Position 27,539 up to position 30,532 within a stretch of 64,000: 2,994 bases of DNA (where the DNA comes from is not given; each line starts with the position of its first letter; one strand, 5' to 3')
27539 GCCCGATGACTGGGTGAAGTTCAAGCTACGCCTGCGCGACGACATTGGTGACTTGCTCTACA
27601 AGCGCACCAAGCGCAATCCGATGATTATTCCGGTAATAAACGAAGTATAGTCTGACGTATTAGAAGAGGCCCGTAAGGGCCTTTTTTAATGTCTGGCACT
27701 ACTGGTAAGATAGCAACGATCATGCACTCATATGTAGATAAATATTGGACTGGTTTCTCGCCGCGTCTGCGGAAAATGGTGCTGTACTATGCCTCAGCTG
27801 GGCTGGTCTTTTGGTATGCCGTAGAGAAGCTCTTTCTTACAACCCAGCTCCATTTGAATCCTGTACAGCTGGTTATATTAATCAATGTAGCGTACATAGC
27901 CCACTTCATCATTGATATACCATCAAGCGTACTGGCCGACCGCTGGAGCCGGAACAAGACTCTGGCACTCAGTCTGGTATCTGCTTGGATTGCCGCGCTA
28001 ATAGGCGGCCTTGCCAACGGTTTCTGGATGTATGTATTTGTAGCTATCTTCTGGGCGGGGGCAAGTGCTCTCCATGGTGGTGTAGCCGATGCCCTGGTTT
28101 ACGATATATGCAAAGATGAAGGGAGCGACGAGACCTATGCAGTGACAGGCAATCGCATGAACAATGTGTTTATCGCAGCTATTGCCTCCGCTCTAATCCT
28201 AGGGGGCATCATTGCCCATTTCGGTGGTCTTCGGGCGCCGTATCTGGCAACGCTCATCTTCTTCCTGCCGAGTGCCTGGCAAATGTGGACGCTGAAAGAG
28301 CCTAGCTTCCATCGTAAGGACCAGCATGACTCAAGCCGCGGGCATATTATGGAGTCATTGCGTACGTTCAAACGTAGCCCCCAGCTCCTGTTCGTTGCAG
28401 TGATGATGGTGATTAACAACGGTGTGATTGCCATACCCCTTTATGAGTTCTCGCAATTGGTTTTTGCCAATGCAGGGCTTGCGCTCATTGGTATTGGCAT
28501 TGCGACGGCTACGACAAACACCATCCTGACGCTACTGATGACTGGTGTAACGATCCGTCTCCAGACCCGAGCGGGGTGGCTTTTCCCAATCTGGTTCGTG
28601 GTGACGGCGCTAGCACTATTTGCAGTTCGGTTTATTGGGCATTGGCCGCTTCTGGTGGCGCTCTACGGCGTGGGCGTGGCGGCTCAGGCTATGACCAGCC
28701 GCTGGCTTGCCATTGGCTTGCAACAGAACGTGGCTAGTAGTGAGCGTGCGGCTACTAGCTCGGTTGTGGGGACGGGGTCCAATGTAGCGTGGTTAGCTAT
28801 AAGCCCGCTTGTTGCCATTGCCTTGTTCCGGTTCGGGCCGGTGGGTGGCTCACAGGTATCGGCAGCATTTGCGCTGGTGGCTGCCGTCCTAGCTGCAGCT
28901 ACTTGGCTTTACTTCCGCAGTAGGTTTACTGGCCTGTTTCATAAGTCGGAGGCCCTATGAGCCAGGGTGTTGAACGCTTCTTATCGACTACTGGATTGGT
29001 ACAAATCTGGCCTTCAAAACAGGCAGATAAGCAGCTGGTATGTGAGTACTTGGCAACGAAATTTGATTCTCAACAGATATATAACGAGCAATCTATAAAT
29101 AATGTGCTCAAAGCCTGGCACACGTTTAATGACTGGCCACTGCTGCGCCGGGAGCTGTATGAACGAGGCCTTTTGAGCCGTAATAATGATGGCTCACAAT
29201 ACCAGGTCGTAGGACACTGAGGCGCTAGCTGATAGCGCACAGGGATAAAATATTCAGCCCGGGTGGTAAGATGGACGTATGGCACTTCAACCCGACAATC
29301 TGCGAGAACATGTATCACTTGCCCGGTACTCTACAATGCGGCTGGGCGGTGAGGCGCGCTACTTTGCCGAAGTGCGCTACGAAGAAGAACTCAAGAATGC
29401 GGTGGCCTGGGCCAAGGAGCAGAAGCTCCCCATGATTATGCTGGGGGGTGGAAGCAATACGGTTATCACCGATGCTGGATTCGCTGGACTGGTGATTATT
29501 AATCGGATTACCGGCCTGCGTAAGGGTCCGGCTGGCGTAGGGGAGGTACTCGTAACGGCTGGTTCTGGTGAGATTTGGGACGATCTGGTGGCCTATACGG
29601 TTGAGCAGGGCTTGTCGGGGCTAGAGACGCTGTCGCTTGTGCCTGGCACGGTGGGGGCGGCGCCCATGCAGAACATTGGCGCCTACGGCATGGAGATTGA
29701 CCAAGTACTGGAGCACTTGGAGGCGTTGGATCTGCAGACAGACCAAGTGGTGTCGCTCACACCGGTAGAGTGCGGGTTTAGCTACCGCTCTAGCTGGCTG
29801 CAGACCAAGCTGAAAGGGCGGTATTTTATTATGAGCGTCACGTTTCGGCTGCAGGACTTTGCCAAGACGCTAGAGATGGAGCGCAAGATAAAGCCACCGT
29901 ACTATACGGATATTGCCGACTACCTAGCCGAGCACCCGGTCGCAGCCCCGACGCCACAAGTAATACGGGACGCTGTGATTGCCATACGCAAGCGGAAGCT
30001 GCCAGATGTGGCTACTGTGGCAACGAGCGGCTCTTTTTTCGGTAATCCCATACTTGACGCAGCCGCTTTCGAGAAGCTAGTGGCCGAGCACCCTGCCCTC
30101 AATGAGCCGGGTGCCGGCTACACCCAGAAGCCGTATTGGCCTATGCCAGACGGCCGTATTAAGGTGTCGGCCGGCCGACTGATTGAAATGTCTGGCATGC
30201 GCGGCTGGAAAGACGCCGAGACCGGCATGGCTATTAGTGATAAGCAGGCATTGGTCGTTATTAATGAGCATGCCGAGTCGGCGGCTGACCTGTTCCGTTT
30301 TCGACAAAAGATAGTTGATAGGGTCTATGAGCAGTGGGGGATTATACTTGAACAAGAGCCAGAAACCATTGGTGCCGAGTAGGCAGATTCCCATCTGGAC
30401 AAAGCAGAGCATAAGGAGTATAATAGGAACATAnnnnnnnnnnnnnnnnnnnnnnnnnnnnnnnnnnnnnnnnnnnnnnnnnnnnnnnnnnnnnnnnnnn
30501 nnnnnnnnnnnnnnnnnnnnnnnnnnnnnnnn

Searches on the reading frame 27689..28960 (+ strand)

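Call 71: search_protein_families(library=pfam, proteins=[window:27689-28960:+], max_evalue=0.0001)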
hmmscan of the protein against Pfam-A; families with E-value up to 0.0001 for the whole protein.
window:27689-28960:+ (423 aa): 1 family
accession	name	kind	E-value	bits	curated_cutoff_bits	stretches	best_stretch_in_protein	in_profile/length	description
PF07690.21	MFS_1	-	8.7e-14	51.6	33.4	1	41-332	15-310/347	Major Facilitator Superfamily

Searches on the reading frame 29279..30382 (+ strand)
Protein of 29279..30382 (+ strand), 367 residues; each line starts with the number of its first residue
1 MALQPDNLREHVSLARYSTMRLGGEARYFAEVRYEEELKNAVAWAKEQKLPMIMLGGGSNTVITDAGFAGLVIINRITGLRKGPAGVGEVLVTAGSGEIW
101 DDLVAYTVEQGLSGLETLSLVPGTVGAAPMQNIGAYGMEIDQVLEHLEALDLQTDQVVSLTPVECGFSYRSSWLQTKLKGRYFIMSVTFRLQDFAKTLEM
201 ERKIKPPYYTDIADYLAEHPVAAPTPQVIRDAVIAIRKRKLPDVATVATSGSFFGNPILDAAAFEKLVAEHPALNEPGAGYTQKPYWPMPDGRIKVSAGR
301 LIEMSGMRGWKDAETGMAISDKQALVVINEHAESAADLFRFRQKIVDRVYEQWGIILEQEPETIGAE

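Call 71: search_protein_families(library=pfam, proteins=[window:29279-30382:+], max_evalue=0.0001)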
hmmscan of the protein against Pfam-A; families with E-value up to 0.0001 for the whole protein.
window:29279-30382:+ (367 aa): 2 families
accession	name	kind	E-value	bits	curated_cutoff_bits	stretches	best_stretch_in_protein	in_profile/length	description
PF01565.28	FAD_binding_4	-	2e-20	73.4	26.4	1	28-158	3-136/139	FAD binding domain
PF02873.21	MurB_C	-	7.8e-18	64.9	27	1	229-364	2-99/99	UDP-N-acetylenolpyruvoylglucosamine reductase, C-terminal domain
